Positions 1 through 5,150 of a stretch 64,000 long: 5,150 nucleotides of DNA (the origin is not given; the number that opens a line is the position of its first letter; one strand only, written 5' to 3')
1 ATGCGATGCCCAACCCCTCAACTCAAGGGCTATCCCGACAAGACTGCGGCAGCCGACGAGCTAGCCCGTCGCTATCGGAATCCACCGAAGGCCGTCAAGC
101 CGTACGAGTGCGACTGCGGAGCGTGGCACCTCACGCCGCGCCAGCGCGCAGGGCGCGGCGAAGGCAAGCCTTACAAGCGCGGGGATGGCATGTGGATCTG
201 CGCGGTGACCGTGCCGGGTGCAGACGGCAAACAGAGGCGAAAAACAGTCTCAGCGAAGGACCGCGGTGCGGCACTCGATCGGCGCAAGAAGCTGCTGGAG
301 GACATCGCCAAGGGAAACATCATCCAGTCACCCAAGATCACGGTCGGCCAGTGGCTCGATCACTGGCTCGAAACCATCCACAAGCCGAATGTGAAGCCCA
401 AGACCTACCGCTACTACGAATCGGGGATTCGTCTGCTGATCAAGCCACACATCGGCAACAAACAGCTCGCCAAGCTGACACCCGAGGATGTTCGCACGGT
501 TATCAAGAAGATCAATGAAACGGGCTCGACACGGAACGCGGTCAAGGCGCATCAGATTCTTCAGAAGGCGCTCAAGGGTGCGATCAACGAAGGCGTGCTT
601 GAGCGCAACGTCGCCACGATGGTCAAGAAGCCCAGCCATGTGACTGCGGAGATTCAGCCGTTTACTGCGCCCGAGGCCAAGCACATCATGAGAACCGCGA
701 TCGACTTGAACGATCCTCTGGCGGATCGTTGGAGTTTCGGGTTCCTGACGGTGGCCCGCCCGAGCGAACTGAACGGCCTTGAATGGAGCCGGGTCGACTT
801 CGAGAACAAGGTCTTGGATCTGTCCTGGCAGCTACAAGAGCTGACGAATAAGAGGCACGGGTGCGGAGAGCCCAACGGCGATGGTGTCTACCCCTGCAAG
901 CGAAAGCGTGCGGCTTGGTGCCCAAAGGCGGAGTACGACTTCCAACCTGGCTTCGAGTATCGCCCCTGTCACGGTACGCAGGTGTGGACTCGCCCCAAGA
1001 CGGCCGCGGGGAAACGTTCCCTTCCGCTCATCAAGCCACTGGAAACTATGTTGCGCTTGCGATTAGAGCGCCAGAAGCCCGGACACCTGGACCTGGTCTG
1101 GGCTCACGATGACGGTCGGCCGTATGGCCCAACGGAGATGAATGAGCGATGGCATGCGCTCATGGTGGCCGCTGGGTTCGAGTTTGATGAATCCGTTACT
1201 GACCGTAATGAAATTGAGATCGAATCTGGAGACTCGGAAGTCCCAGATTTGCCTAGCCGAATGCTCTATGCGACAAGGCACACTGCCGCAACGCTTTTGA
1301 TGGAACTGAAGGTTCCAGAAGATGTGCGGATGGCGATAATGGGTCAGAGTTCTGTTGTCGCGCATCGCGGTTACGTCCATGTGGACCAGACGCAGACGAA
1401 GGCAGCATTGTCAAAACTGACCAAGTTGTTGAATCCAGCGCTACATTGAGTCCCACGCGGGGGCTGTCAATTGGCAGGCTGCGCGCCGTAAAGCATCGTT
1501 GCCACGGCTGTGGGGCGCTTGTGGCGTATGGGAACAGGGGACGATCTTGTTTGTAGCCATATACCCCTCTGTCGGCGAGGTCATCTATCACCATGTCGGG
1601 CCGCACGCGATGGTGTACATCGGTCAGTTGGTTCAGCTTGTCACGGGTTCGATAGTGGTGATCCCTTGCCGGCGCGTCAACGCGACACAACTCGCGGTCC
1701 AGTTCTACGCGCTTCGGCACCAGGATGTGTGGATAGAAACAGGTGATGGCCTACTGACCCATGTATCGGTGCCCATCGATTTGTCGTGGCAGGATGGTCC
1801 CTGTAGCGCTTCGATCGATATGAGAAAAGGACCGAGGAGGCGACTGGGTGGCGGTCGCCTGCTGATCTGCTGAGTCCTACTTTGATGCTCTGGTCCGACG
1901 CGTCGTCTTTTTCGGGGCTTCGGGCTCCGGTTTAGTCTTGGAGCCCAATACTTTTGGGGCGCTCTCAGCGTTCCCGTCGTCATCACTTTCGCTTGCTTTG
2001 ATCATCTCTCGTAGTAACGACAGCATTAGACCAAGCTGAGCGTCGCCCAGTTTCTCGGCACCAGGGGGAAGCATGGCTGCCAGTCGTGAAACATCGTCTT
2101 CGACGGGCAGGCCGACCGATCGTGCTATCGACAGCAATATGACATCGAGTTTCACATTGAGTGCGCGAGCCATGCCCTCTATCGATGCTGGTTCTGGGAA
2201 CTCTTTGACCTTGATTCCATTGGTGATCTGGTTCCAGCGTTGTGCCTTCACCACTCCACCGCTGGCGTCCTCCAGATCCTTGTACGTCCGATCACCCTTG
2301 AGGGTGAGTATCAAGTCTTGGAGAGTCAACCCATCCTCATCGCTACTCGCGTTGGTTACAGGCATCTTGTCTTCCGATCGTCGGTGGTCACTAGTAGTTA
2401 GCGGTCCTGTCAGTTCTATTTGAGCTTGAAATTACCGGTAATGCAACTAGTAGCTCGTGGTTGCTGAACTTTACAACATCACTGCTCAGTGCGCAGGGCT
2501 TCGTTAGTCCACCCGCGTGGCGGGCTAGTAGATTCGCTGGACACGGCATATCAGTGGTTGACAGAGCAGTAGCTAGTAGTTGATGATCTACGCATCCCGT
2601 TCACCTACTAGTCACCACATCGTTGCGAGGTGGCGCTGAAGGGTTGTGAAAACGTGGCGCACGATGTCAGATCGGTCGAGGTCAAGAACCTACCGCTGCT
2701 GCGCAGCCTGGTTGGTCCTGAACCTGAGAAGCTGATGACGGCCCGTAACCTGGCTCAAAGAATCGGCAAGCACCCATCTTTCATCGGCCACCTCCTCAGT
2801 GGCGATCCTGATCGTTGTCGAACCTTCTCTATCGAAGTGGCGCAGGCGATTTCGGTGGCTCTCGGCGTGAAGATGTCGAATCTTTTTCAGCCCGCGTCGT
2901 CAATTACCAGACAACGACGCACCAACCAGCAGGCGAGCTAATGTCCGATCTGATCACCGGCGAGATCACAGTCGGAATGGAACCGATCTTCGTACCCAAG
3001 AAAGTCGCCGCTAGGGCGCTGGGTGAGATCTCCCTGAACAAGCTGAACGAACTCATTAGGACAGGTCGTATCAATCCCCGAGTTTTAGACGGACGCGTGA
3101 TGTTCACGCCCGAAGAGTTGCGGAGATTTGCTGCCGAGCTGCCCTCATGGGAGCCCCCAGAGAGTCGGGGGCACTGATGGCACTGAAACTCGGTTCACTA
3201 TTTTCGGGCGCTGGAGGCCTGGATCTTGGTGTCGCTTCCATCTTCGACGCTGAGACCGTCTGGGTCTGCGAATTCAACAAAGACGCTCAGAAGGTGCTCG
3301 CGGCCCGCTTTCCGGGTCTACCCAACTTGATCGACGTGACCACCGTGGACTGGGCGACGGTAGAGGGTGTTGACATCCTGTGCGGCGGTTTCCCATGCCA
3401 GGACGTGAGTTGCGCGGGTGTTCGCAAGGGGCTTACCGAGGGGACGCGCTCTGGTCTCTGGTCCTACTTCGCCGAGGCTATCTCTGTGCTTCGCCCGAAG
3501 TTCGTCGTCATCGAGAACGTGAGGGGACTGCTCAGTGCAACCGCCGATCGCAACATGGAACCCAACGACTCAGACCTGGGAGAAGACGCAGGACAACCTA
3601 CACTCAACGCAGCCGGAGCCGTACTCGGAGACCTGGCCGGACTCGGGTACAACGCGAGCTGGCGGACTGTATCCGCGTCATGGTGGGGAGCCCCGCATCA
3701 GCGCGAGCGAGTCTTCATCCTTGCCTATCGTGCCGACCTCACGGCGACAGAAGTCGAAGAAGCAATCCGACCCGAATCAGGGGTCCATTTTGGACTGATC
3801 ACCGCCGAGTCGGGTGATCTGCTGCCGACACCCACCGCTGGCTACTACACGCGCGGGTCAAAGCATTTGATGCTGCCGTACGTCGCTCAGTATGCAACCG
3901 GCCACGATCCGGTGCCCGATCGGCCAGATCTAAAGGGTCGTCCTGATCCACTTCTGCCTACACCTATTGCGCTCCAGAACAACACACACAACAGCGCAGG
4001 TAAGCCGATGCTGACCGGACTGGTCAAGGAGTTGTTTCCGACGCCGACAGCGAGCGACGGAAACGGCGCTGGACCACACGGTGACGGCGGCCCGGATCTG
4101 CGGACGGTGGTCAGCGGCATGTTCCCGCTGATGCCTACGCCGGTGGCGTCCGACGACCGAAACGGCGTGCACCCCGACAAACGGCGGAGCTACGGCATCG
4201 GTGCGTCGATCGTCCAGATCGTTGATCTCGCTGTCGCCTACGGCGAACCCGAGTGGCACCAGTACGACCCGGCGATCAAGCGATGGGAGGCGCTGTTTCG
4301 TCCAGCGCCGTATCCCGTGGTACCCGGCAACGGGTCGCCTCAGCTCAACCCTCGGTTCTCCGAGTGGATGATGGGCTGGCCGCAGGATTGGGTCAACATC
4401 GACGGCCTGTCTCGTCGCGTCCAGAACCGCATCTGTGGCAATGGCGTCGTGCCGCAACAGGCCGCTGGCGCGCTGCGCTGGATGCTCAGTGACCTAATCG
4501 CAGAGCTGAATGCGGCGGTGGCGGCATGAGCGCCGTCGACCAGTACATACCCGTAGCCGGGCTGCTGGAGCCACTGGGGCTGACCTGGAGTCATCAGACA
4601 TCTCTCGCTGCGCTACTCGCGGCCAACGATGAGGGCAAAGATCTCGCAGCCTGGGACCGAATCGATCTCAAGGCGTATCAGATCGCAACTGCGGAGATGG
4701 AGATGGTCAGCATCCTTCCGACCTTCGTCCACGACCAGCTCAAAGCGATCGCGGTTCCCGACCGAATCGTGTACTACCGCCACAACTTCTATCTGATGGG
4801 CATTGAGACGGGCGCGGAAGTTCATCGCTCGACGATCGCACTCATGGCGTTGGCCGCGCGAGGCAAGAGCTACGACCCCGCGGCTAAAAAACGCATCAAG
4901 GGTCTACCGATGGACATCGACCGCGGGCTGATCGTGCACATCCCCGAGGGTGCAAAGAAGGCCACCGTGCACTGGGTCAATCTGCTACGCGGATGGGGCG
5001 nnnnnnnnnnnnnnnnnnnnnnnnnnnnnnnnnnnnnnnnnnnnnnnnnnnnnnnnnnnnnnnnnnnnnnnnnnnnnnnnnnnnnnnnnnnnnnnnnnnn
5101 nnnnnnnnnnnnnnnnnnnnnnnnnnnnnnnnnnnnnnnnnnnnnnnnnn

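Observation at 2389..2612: Five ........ repeats in the int-proximal divergent promoter region (candidate repressor operators)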

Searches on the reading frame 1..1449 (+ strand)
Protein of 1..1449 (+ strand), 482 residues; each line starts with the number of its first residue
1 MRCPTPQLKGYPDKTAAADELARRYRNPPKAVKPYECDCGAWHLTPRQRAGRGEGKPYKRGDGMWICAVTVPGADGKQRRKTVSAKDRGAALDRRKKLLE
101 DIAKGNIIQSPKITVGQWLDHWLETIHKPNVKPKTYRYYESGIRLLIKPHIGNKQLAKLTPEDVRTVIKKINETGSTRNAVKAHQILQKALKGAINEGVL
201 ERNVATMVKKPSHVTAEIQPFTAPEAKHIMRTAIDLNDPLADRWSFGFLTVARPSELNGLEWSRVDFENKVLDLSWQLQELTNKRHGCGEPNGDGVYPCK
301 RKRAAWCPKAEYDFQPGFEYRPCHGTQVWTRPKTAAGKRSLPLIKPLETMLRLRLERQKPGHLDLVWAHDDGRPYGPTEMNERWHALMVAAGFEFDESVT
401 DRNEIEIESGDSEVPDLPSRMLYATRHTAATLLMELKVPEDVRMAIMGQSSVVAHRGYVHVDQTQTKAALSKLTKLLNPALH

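Call 7: search_protein_families(library=pfam, proteins=[window:1-1449:+], max_evalue=0.01)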
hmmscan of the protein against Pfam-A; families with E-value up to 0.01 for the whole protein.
window:1-1449:+ (482 aa): 3 families
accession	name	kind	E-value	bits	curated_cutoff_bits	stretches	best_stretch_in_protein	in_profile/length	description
PF14659.12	Phage_int_SAM_3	-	1.3e-14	54.6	22.6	1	114-170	1-56/58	Phage integrase, N-terminal SAM-like domain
PF22022.2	Phage_int_M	-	4.6e-11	43.3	27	1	119-209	5-94/96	Phage integrase central domain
PF00589.27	Phage_integrase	-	1.1e-05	25.7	27.1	0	225-274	7-58/172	Phage integrase family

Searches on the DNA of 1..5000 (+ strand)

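Call 8: search_dna_similar(query=window:1-5000:+, collection=phages, mode=near)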
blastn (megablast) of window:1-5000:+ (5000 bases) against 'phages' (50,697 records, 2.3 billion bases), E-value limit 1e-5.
Records with a match: 5; places in all: 5; records where one place covers at least 80% of the query: 4.
Best place of each record, by identity: >=99% 1; 90-95% 1; 80-90% 2; 60-80% 1.
By first word of the organism name: Mycobacterium 5.
By host as written in the record: Mycobacteroides abscessus subsp. abscessus strain 280 1; Mycobacterium chelonae strain ATCC 35752 1; Mycobacteroides abscessus subsp. abscessus strain 1009 1; Mycobacteroides abscessus subsp. bolletii strain 875 1; Mycobacteroides abscessus subsp. abscessus strain 712 1.
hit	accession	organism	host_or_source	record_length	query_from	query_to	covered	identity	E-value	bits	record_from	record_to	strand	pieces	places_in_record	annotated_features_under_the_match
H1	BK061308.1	Mycobacterium phage prophiFSAT01-1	Mycobacteroides abscessus subsp. ...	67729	1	5000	100%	100.0%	0e+0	9234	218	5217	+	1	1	1: tyrosine integrase | 6: DNA methylase | 3: immunity repressor | 7: exonuclease | 4: Cro (control of repressor's operator) | and 2 other names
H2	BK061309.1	Mycobacterium phage McProf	Mycobacterium chelonae strain ATCC 35752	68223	1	5000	100%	90.2%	0e+0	6506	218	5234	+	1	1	1: tyrosine integrase | 6: DNA methylase | 3: immunity repressor | 7: exonuclease | 4: Cro (control of repressor's operator) | and 2 other names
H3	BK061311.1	Mycobacterium phage prophiFSIL01-1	Mycobacteroides abscessus subsp. ...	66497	1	5000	100%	89.2%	0e+0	6235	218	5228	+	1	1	1: tyrosine integrase | 6: DNA methylase | 3: immunity repressor | 7: exonuclease | 4: Cro (control of repressor's operator) | and 2 other names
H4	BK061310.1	Mycobacterium phage prophiFVLQ01-1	Mycobacteroides abscessus subsp. ...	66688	1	4531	91%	81.7%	0e+0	3760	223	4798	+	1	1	1: tyrosine integrase | 6: DNA methylase | 3: immunity repressor | 4: Cro (control of repressor's operator) | 2: hypothetical protein | and 1 other names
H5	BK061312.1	Mycobacterium phage prophiFSQJ01-1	Mycobacteroides abscessus subsp. ...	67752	2447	3804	27%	76.0%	0e+0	662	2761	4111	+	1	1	6: DNA methylase | 4: Cro (control of repressor's operator) | 5: excise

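Call 9: get_annotated_region(hit=H1, flank=300)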
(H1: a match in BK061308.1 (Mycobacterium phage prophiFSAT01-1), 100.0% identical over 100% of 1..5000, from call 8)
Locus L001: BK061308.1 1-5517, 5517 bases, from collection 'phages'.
description: TPA_asm: Mycobacterium phage prophiFSAT01-1, complete genome.
organism: Mycobacterium phage prophiFSAT01-1 (NCBI taxid 2962747)
taxonomy: Viruses; Duplodnaviria; Heunggongvirae; Uroviricota; Caudoviricetes
host: Mycobacteroides abscessus subsp. abscessus strain 280; source: -; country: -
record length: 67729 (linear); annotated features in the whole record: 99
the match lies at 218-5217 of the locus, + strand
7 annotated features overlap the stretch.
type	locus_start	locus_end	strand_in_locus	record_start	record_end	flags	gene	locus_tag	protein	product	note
CDS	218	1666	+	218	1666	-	1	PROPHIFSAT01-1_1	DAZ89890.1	tyrosine integrase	-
CDS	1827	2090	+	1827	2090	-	2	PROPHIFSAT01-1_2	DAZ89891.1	hypothetical protein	-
CDS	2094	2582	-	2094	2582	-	3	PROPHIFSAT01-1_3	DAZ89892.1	immunity repressor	-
CDS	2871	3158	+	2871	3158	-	4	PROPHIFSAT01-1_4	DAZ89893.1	Cro (control of repressor's operator)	-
CDS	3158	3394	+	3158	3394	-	5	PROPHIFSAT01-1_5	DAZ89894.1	excise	-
CDS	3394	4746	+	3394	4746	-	6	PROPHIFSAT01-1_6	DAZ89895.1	DNA methylase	-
CDS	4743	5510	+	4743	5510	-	7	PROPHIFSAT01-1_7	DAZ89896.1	exonuclease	-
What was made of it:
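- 2654..2941 (+): gp4, Cro-like HTH protein (annotated start GTG 2654). Annotation (call 9).
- Checked: GenBank annotates Cro from the GTG at window 2654, not 2630 (call 9).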

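Call 10: get_annotated_region(hit=H2, flank=300)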
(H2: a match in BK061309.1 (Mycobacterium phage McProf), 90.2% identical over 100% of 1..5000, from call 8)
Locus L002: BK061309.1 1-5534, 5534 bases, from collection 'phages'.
description: TPA_asm: Mycobacterium phage McProf, complete genome.
organism: Mycobacterium phage McProf (NCBI taxid 2962773)
taxonomy: Viruses; Duplodnaviria; Heunggongvirae; Uroviricota; Caudoviricetes
host: Mycobacterium chelonae strain ATCC 35752; source: -; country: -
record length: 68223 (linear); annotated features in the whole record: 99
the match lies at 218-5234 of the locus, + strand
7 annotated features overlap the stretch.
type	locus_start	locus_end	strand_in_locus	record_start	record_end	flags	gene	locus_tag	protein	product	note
CDS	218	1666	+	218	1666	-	1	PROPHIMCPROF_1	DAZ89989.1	tyrosine integrase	-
CDS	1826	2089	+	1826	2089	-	2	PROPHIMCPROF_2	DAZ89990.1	hypothetical protein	-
CDS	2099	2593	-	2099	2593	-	3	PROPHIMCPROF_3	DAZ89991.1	immunity repressor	-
CDS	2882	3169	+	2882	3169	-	4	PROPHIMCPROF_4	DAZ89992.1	Cro (control of repressor's operator)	-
CDS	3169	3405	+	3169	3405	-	5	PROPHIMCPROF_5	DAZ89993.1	excise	-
CDS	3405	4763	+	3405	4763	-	6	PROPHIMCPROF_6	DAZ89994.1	DNA methylase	-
CDS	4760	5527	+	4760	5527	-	7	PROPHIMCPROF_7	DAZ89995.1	exonuclease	-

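Call 11: get_annotated_region(hit=H3, flank=300)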
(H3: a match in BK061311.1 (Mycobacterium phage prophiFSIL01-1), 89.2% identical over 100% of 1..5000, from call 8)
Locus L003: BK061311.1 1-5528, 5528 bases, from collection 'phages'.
description: TPA_asm: Mycobacterium phage prophiFSIL01-1, complete genome.
organism: Mycobacterium phage prophiFSIL01-1 (NCBI taxid 2962748)
taxonomy: Viruses; Duplodnaviria; Heunggongvirae; Uroviricota; Caudoviricetes
host: Mycobacteroides abscessus subsp. abscessus strain 1009; source: -; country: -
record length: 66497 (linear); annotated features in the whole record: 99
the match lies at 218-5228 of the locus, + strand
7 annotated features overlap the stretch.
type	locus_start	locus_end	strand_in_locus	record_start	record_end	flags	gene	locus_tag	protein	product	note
CDS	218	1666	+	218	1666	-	1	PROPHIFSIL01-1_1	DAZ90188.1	tyrosine integrase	-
CDS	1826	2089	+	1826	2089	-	2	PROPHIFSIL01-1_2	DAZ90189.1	hypothetical protein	-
CDS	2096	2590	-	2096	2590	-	3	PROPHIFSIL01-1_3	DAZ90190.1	immunity repressor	-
CDS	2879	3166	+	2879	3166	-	4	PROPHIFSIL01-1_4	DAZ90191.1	Cro (control of repressor's operator)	-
CDS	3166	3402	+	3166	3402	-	5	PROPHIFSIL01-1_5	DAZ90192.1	excise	-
CDS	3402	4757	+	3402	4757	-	6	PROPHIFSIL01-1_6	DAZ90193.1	DNA methylase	-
CDS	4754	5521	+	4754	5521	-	7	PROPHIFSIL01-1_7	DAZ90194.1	exonuclease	-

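Call 12: get_annotated_region(hit=H4, flank=300)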
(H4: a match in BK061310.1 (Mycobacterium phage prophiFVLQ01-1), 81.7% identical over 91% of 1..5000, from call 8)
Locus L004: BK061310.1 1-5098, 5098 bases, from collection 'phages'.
description: TPA_asm: Mycobacterium phage prophiFVLQ01-1, complete genome.
organism: Mycobacterium phage prophiFVLQ01-1 (NCBI taxid 2962750)
taxonomy: Viruses; Duplodnaviria; Heunggongvirae; Uroviricota; Caudoviricetes
host: Mycobacteroides abscessus subsp. bolletii strain 875; source: -; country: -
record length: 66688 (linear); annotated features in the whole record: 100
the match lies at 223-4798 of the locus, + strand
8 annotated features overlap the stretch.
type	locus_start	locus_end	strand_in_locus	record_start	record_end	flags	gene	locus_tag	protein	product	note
CDS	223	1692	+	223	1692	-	1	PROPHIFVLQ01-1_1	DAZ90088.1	tyrosine integrase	-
CDS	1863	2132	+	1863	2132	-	2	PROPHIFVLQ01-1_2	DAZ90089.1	hypothetical protein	-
CDS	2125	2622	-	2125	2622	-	3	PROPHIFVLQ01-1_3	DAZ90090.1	immunity repressor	-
CDS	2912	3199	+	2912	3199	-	4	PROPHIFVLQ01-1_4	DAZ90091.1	Cro (control of repressor's operator)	-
CDS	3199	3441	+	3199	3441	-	5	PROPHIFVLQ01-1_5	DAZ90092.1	excise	-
CDS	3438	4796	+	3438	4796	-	6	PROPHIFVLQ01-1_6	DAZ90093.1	DNA methylase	-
CDS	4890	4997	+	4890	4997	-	7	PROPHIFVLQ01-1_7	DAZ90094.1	membrane protein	-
CDS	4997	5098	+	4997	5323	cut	8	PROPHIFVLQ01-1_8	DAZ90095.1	hypothetical protein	-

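Call 13: get_annotated_region(hit=H5, flank=3000)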
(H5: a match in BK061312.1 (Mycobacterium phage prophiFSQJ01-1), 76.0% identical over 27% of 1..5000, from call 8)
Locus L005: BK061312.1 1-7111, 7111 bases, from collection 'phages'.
description: TPA_asm: Mycobacterium phage prophiFSQJ01-1, complete genome.
organism: Mycobacterium phage prophiFSQJ01-1 (NCBI taxid 2962749)
taxonomy: Viruses; Duplodnaviria; Heunggongvirae; Uroviricota; Caudoviricetes
host: Mycobacteroides abscessus subsp. abscessus strain 712; source: -; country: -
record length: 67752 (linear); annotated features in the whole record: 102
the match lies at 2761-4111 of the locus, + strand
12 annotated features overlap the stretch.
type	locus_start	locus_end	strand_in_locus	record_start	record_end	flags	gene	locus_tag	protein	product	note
CDS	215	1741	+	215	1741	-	1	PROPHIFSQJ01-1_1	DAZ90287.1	tyrosine integrase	-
CDS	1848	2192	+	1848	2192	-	2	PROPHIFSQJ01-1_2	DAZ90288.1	hypothetical protein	-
CDS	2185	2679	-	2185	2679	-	3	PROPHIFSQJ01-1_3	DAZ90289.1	immunity repressor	-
CDS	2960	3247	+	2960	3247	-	4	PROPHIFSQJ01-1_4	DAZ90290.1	Cro (control of repressor's operator)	-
CDS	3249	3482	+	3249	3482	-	5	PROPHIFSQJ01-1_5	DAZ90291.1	excise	-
CDS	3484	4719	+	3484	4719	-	6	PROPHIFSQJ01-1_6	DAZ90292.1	DNA methylase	-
CDS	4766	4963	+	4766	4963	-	7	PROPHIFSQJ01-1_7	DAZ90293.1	membrane protein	-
CDS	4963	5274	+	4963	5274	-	8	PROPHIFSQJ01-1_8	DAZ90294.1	hypothetical protein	-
CDS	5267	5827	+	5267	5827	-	9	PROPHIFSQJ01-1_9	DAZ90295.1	hypothetical protein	-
CDS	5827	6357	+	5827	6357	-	10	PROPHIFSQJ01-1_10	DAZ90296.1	DnaQ-like (DNA polymerase III subunit)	-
CDS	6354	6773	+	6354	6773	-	11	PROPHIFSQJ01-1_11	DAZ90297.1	hypothetical protein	-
CDS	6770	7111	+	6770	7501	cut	12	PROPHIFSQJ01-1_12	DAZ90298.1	hypothetical protein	-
